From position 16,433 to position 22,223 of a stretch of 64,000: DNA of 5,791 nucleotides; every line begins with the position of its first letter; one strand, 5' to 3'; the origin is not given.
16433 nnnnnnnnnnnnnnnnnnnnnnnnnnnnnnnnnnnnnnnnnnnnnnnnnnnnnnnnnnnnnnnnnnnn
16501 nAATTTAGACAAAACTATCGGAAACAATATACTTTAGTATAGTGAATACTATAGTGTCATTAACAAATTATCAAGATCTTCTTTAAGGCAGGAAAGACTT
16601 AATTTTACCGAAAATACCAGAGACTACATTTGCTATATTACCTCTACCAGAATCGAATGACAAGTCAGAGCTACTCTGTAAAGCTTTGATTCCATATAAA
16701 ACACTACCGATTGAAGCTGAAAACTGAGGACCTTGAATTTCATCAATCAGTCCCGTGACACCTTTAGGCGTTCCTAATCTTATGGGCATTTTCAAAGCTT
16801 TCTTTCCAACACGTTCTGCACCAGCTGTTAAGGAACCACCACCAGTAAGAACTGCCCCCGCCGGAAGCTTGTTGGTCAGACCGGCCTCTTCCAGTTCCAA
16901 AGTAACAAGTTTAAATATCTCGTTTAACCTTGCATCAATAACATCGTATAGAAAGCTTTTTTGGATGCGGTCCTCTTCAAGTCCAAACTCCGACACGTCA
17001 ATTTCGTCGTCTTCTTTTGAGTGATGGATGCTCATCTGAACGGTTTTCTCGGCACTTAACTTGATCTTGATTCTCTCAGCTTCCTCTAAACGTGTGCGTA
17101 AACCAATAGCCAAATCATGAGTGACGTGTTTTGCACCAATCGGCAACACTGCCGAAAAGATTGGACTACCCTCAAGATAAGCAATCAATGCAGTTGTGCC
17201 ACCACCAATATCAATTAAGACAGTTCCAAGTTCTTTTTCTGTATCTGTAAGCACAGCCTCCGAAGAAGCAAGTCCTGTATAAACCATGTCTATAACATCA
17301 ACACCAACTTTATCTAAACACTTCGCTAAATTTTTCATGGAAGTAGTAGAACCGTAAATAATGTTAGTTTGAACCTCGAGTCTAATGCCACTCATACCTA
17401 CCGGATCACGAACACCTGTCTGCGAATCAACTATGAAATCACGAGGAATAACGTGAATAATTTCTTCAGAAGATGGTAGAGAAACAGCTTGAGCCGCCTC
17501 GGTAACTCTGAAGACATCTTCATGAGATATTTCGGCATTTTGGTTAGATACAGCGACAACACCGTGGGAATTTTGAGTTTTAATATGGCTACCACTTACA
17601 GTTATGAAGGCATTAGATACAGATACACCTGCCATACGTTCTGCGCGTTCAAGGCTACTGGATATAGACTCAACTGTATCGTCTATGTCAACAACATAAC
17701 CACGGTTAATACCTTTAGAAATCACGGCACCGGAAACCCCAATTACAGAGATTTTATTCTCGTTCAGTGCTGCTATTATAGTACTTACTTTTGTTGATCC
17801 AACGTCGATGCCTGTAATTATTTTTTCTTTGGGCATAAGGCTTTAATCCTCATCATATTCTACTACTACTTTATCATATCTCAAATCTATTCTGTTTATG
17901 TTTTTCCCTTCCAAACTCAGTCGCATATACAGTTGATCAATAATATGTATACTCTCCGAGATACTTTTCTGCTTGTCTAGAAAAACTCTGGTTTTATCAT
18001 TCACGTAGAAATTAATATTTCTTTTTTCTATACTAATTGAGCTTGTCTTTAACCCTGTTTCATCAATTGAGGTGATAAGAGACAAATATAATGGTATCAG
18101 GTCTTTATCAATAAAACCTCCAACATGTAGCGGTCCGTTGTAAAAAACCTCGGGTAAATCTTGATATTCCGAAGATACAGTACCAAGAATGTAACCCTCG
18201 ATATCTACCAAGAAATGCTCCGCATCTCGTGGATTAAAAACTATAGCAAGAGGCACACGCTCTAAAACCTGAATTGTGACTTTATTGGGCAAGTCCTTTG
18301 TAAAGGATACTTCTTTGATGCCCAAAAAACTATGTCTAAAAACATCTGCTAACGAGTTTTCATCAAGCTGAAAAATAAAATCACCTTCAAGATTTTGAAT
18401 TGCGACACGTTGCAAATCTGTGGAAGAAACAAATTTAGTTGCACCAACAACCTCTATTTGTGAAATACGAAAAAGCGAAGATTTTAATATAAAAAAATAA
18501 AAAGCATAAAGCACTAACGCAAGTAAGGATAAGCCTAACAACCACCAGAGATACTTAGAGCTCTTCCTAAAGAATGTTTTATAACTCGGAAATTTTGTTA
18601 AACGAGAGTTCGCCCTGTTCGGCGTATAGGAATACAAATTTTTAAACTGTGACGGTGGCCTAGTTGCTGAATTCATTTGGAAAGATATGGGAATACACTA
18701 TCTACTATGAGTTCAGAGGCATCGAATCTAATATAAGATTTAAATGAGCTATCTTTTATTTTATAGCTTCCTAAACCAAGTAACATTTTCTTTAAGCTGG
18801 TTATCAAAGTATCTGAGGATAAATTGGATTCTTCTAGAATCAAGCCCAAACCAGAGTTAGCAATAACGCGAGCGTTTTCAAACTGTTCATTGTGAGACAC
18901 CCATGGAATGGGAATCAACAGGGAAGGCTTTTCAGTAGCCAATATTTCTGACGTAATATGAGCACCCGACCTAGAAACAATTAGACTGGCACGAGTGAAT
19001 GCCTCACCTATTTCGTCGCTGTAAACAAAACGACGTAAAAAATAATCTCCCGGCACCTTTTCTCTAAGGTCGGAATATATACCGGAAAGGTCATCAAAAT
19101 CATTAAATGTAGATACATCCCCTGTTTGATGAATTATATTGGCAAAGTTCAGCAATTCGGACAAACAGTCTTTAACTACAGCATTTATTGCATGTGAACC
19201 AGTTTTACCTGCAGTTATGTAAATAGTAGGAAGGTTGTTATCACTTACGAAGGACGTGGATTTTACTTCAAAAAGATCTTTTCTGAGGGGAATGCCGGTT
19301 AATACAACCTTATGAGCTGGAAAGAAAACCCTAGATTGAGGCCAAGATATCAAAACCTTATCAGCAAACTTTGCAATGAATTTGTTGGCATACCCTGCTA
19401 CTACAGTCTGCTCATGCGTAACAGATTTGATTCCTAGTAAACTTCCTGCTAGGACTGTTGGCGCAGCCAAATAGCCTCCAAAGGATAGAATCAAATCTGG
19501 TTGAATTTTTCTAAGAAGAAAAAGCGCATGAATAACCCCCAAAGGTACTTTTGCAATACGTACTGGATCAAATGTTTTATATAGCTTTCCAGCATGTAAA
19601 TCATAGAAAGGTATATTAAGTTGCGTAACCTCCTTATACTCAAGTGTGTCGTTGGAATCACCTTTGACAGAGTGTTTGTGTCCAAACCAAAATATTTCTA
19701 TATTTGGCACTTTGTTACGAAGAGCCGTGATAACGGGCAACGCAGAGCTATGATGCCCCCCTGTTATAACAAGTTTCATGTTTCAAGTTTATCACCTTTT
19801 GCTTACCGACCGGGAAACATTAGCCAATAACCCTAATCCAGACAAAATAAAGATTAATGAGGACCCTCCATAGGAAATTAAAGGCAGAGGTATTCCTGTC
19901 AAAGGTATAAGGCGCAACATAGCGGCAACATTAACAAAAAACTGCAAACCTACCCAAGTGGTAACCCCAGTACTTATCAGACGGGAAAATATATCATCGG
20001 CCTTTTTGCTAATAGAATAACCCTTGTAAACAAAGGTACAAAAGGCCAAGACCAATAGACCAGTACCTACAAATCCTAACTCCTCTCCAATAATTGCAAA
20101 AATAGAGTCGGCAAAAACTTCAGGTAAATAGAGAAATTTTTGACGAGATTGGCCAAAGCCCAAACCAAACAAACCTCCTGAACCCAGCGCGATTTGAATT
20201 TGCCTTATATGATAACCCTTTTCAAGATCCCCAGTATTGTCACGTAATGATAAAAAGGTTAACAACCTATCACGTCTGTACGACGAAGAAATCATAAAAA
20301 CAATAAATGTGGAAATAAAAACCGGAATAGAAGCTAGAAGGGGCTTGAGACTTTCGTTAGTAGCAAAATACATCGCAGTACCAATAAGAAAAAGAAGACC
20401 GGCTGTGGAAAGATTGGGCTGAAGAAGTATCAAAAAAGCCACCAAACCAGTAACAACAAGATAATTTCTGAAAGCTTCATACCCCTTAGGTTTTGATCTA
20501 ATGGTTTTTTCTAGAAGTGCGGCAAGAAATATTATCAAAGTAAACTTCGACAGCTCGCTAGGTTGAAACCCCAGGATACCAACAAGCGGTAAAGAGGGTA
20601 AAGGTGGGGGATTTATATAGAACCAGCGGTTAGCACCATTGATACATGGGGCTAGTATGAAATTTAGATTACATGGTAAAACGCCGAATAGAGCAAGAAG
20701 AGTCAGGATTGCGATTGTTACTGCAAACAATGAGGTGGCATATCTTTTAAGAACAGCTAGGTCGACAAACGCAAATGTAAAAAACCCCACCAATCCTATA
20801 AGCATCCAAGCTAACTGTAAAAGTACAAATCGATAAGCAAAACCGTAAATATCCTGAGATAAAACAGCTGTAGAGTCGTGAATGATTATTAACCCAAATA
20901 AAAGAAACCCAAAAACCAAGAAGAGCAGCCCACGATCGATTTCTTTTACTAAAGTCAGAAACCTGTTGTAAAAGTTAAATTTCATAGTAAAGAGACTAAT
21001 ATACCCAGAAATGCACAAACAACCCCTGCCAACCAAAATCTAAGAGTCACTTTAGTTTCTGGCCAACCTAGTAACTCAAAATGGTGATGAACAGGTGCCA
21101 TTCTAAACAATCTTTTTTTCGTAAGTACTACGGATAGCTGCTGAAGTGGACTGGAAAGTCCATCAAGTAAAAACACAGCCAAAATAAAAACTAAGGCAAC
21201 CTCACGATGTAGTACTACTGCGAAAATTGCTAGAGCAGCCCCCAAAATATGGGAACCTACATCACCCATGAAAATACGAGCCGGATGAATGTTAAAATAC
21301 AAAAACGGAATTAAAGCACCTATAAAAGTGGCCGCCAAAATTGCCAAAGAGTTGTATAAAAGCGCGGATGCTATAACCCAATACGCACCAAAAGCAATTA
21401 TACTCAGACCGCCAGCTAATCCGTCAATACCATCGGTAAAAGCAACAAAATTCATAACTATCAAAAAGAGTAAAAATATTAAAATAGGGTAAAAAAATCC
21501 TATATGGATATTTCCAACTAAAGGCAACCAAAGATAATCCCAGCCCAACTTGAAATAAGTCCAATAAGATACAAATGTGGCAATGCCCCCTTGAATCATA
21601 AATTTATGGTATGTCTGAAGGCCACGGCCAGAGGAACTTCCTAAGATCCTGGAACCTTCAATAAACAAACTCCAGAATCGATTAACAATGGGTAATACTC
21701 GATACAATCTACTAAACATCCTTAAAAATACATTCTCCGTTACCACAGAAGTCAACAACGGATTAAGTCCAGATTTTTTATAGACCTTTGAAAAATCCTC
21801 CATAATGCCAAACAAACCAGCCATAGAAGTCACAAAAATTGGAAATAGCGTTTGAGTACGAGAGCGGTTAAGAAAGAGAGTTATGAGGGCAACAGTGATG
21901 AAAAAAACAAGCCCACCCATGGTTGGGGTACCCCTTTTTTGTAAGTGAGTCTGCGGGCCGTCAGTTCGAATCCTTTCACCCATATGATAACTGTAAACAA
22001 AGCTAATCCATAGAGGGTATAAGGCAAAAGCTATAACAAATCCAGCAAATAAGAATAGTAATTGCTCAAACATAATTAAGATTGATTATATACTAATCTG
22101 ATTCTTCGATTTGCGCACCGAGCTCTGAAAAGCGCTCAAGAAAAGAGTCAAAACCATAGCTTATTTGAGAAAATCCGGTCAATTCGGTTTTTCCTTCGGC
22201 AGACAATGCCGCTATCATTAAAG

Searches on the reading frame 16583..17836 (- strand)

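Call 41: search_protein_families(library=pfam, proteins=[window:16583-17836:-], max_evalue=0.0001)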
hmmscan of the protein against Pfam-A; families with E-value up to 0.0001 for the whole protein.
window:16583-17836:- (417 aa): 4 families
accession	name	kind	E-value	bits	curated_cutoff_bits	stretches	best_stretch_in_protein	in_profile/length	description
PF14450.12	FtsA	-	4.4e-35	121.3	31.8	2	206-377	1-127/127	Cell division protein FtsA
PF02491.25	SHS2_FTSA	-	1.4e-29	102.7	25.4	1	82-160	1-78/79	SHS2 domain inserted in FTSA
PF06723.19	MreB_Mbl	-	1.6e-05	24.4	27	1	178-354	120-303/327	MreB/Mbl protein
PF11104.14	PilM_2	-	6.7e-05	22.4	27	0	191-261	168-238/340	Type IV pilus assembly protein PilM;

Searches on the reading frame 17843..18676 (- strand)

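Call 41: search_protein_families(library=pfam, proteins=[window:17843-18676:-], max_evalue=0.0001)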
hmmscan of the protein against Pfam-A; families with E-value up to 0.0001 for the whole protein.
window:17843-18676:- (277 aa): 1 family
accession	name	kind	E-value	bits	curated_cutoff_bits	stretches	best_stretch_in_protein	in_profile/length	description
PF08478.15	POTRA_1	-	8.6e-11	42.4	23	1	69-140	1-69/69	POTRA domain, FtsQ-type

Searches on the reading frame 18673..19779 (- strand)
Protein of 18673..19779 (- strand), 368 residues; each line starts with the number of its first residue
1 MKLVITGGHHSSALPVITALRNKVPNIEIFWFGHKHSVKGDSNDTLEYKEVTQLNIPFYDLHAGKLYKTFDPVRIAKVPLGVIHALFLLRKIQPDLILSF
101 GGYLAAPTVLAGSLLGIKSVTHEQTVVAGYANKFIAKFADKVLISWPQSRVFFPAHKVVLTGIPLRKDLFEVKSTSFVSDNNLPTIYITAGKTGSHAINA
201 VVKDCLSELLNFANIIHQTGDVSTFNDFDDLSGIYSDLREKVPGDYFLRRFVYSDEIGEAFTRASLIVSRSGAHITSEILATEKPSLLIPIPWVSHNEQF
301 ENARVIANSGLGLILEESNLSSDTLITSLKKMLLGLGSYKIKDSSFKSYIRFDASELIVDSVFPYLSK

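Call 41: search_protein_families(library=pfam, proteins=[window:18673-19779:-], max_evalue=0.0001)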
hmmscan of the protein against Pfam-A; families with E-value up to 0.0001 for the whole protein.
window:18673-19779:- (368 aa): 2 families
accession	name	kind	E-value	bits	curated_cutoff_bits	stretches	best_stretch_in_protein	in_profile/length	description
PF04101.22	Glyco_tran_28_C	-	4.2e-22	79.4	22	1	185-335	1-143/166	Glycosyltransferase family 28 C-terminal domain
PF03033.26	Glyco_transf_28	-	2.2e-16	60.6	26.2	1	6-144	8-139/139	Glycosyltransferase family 28 N-terminal domain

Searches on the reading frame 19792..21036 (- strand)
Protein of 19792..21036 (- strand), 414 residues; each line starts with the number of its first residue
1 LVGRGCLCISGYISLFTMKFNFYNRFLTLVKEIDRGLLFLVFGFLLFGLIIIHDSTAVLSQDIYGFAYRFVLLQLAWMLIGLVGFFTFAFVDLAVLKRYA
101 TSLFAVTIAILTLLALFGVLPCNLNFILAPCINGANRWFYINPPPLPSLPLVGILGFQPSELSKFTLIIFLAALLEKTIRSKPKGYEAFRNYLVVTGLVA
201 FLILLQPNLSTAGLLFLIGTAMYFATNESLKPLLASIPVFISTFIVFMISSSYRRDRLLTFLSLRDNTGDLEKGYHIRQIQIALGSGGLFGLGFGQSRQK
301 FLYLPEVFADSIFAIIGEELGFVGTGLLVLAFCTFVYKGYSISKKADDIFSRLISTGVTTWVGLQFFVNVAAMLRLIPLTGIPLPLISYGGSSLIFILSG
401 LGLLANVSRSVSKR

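Call 41: search_protein_families(library=pfam, proteins=[window:19792-21036:-], max_evalue=0.0001)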
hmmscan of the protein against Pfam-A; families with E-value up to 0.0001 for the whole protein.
window:19792-21036:- (414 aa): 1 family
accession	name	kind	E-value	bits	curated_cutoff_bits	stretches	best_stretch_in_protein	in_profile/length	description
PF01098.24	FTSW_RODA_SPOVE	-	1.7e-83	281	26.4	1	37-411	3-354/356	Cell cycle protein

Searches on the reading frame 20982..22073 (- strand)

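Call 41: search_protein_families(library=pfam, proteins=[window:20982-22073:-], max_evalue=0.0001)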
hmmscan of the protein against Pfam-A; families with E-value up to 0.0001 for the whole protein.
window:20982-22073:- (363 aa): 2 families
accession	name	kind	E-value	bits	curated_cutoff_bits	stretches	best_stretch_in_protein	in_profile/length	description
PF00953.26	Glycos_transf_4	-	2.6e-26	93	27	1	151-288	22-159/160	Glycosyl transferase family 4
PF10555.14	MraY_sig1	-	4.5e-06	26.3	20.1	1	46-58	1-13/13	Phospho-N-acetylmuramoyl-pentapeptide-transferase signature 1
